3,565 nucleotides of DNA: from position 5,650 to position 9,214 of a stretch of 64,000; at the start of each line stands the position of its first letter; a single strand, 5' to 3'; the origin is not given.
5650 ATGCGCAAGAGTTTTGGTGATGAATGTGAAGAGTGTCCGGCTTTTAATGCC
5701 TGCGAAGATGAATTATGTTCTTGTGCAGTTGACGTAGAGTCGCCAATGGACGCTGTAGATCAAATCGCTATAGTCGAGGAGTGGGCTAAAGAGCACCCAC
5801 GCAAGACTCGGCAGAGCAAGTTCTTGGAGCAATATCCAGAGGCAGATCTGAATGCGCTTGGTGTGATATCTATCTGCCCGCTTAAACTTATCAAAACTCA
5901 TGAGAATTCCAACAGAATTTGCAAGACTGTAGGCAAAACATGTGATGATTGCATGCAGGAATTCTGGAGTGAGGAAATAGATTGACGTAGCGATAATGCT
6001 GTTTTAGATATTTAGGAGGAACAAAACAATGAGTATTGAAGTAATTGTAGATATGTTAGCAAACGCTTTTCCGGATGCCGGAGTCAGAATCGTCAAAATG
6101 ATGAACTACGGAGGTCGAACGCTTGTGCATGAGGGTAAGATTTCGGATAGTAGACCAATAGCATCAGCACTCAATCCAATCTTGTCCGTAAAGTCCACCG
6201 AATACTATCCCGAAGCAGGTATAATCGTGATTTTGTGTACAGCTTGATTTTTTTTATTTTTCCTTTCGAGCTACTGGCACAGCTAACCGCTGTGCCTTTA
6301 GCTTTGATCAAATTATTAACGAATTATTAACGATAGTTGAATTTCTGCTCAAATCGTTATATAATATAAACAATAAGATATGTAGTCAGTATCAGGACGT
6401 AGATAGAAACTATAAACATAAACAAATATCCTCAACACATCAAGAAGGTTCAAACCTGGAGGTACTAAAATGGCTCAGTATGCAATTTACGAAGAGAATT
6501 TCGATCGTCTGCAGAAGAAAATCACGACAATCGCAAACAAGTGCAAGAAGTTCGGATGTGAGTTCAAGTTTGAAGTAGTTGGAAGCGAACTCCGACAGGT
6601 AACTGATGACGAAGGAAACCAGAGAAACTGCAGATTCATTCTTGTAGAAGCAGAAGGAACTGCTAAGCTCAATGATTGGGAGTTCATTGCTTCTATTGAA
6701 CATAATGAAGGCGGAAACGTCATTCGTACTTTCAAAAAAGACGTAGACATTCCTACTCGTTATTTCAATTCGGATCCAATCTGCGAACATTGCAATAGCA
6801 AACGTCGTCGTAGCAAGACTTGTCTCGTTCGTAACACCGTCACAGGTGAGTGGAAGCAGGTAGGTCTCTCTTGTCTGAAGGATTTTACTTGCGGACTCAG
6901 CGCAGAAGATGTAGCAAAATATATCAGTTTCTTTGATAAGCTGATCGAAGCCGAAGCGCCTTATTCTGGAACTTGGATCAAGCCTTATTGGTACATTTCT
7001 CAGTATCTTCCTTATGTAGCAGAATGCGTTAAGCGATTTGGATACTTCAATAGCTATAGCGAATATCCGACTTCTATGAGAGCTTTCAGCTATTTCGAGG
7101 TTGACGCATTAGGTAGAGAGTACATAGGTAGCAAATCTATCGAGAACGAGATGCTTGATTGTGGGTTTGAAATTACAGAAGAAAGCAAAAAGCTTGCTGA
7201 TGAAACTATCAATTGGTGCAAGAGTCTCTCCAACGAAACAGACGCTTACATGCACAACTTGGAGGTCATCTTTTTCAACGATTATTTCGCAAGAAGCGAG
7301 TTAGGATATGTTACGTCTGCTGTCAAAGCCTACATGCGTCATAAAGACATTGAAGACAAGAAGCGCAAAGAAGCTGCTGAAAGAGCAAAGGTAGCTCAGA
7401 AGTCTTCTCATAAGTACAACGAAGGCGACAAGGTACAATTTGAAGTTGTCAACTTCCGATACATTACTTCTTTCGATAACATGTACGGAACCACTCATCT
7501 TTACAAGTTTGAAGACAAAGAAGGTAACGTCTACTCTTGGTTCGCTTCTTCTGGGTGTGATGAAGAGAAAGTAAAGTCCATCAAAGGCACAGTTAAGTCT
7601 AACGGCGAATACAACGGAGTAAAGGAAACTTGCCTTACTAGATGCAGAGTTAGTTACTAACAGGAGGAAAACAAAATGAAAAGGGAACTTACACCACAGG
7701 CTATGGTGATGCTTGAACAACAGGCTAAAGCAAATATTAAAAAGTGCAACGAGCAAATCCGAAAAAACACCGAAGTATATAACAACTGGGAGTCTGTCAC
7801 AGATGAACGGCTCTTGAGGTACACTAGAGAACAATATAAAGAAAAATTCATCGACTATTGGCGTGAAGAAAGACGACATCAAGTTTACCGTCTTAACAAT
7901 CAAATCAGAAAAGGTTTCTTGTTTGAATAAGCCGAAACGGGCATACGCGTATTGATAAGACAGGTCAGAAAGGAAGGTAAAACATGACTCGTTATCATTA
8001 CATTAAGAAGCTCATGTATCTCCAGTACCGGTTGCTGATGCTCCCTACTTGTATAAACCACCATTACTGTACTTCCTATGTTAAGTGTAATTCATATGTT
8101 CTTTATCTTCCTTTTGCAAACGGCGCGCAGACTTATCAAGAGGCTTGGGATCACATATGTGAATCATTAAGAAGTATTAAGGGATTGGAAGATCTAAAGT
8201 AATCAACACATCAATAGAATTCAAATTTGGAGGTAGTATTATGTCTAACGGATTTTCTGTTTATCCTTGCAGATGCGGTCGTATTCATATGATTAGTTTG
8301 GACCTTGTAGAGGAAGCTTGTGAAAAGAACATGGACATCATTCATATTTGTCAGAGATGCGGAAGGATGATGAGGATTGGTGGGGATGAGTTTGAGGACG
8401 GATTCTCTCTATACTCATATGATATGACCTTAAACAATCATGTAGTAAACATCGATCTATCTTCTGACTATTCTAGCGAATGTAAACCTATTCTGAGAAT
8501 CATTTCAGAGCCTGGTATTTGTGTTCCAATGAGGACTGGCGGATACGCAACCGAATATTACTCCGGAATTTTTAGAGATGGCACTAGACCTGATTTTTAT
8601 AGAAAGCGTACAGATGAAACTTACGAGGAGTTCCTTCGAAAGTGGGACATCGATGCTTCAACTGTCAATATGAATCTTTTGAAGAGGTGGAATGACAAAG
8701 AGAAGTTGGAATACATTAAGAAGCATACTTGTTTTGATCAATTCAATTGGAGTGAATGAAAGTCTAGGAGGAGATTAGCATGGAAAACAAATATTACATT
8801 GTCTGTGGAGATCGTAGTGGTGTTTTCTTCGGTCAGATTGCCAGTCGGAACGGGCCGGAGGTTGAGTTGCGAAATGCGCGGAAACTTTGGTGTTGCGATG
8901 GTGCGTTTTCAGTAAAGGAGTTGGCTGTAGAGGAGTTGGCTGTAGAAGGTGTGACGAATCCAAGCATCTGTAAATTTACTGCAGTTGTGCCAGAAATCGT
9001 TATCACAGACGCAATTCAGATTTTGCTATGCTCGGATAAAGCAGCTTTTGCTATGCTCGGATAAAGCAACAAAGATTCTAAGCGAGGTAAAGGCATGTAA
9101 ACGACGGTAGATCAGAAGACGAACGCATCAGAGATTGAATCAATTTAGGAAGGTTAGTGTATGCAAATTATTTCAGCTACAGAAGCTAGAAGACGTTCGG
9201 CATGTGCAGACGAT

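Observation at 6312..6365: Twin near-identical promoters with tandem 11-bp direct repeats immediately upstream of -35 (second copy at 60654-60707)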

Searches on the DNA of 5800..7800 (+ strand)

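Call 4: search_dna_similar(query=window:5800-7800:+, collection=phages, mode=near, max_rows=25)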
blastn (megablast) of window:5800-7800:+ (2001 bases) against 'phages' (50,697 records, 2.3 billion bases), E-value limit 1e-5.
No match.

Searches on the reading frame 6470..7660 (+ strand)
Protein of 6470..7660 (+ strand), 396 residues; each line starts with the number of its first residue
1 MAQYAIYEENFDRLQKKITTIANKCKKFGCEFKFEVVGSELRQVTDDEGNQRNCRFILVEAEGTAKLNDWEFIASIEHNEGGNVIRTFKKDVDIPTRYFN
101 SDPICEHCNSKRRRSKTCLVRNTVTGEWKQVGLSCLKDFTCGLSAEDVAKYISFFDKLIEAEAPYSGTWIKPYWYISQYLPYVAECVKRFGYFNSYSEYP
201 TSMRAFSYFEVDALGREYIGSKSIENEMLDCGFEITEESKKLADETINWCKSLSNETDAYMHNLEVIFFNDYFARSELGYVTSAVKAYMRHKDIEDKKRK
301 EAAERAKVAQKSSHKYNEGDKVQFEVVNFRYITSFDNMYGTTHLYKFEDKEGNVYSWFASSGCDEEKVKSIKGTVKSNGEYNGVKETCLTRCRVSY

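Call 9: search_protein_families(library=pfam, proteins=[window:6470-7660:+], max_evalue=0.01)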
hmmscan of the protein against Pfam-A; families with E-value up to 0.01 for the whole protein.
window:6470-7660:+ (396 aa): 0 families

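Call 11: search_protein_families(library=phrogs, proteins=[window:6470-7660:+], max_evalue=0.001)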
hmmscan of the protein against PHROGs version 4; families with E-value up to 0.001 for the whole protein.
window:6470-7660:+ (396 aa): 4 families
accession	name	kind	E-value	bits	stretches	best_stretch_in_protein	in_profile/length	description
phrog_2319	-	unknown function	1.3e-61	210.1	1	2-394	4-396/399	-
phrog_30451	-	unknown function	3.4e-09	37.6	1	288-395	164-280/287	-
phrog_3628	-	unknown function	5.1e-08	33.4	1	277-394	132-255/257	-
phrog_27218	-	unknown function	9e-05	23.4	1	312-394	107-189/192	-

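Call 23: search_dna_similar(query=window:6470-7660:+, collection=phages, mode=protein, max_rows=25)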
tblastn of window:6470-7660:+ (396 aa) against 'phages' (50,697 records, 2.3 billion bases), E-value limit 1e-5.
Records with a match: 144; places in all: 144; records where one place covers at least 80% of the query: 112.
Best place of each record, by identity: <60% 144.
By first word of the organism name: Vibrio 110; Aeromonas 11; Cronobacter 4; Streptomyces 4; Erwinia 4; Rhodococcus 2; Salicola 1; Tunturiibacter 1; Ruegeria 1; Ralstonia 1; and 5 more.
By host as written in the record: - 80; Aeromonas salmonicida 7; Vibrio parahaemolyticus 5; Vibrio sp. 4; Aeromonas hydrophila 3; Vibrio crassostreae 3; Cronobacter sakazakii ATCC 29544 2; Cronobacter sakazakii 2; and 27 more.
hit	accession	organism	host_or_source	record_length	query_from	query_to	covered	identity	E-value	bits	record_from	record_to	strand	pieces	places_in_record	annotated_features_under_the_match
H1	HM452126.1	Aeromonas phage phiAS5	Aeromonas salmonicida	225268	36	394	91%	28.6%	3e-25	114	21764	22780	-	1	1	hypothetical protein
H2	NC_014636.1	Aeromonas phage phiAS5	Aeromonas salmonicida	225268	36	394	91%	28.6%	3e-25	114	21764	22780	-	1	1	hypothetical protein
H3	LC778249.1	Aeromonas phage phiWae14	urban sewage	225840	36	394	91%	28.6%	3e-25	114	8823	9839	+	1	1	hypothetical protein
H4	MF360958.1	Salicola phage SCTP-2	Salicola sp. PV4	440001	56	394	86%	30.1%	2e-33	138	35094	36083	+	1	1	41: hypothetical protein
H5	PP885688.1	Tunturiibacter phage Tunturi_5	Tunturiibacter psychrotolerans X4BP1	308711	67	394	83%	29.8%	1e-28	124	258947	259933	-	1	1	RecT-like ssDNA annealing protein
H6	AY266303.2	Aeromonas phage Aeh1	Aeromonas hydrophila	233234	42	394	89%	27.3%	2e-21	102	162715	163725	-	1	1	hypothetical protein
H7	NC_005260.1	Aeromonas phage Aeh1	Aeromonas hydrophila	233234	42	394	89%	27.3%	2e-21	102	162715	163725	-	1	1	hypothetical protein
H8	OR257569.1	Ruegeria phage RpAliso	Ruegeria pomeroyi DSS-3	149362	53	394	86%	27.8%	3e-22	105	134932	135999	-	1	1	hypothetical protein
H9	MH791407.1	Aeromonas phage AsFcp_4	Aeromonas salmonicida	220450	44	393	88%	26.8%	1e-23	108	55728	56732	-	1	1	hypothetical protein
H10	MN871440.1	Aeromonas phage AsFcp_1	Aeromonas salmonicida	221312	44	393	88%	26.8%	1e-23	108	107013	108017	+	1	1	record has no annotation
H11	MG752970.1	Ralstonia phage RsoM2USA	Ralstonia solanacearum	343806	64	395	84%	28.0%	6e-26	115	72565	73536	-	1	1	hypothetical protein (x3)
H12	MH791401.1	Aeromonas phage AsFcp_2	Aeromonas salmonicida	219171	44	393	88%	26.6%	1e-22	106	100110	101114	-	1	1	hypothetical protein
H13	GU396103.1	Aeromonas phage PX29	Aeromonas salmonicida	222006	44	393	88%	26.6%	2e-22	105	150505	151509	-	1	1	conserved hypothetical protein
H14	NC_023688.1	Aeromonas phage PX29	Aeromonas salmonicida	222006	44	393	88%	26.6%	2e-22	105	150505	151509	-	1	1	hypothetical protein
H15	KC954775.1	Cronobacter phage S13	Cronobacter sakazakii ATCC 29544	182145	56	393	85%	26.9%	2e-19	96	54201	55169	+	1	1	hypothetical protein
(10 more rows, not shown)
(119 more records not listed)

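Call 26: find_related_loci(query=window:6470-7660:+, collection=viral_contigs, flank=4000)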
Query window:6470-7660:+ (396 aa) in viral_contigs; peptide patterns used: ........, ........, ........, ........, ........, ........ (x = any residue, [..] = any of these).
26 stretches matched a pattern; 17 encode a relative of the query (tblastn E <= 1e-3); 15 distinct loci.
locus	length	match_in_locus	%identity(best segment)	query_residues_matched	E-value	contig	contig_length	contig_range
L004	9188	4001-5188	91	1-396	0e+0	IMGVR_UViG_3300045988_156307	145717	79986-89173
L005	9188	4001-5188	91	1-396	0e+0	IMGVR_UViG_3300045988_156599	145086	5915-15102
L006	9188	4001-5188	91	1-396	0e+0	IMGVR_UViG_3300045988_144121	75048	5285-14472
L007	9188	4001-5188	91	1-396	0e+0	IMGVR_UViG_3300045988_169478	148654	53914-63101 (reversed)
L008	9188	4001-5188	91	1-396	0e+0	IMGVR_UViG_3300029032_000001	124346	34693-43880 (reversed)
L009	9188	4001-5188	91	1-396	0e+0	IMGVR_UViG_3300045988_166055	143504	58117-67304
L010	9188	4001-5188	90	1-396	0e+0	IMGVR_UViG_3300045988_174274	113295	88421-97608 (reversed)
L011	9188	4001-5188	90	1-396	0e+0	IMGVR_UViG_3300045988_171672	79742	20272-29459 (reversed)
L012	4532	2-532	92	220-396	5e-107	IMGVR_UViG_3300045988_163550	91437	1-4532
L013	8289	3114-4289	41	4-395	8e-96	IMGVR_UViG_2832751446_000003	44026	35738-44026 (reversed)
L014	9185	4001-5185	42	2-395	7e-89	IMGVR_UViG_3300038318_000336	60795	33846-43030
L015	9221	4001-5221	41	1-394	2e-83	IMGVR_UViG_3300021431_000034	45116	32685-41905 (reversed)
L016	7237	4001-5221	41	1-394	3e-83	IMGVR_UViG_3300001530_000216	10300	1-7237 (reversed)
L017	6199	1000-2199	39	4-395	9e-80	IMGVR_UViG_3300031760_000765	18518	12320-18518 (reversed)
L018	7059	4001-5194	38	3-394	6e-86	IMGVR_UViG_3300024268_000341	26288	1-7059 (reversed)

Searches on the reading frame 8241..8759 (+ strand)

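Call 9: search_protein_families(library=pfam, proteins=[window:8241-8759:+], max_evalue=0.01)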
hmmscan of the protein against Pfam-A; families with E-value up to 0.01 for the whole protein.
window:8241-8759:+ (172 aa): 1 family
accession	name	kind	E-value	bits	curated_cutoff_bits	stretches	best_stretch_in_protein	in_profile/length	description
PF05207.18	Zn_ribbon_CSL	-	0.00037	20.6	29.2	1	7-46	18-52/55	CSL zinc finger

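Call 45: search_protein_families(library=phrogs, proteins=[window:8241-8759:+], max_evalue=0.01)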
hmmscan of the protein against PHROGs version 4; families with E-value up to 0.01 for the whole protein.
window:8241-8759:+ (172 aa): 0 families

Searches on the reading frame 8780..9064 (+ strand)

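Call 36: search_protein_families(library=pfam, proteins=[window:8780-9064:+], max_evalue=0.01)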
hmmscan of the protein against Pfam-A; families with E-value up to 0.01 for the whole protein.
window:8780-9064:+ (94 aa): 1 family
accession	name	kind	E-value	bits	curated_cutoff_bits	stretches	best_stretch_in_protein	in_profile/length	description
PF22253.2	DUF6948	-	2.7e-18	66.3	27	1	4-89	2-82/85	Domain of unknown function (DUF6948)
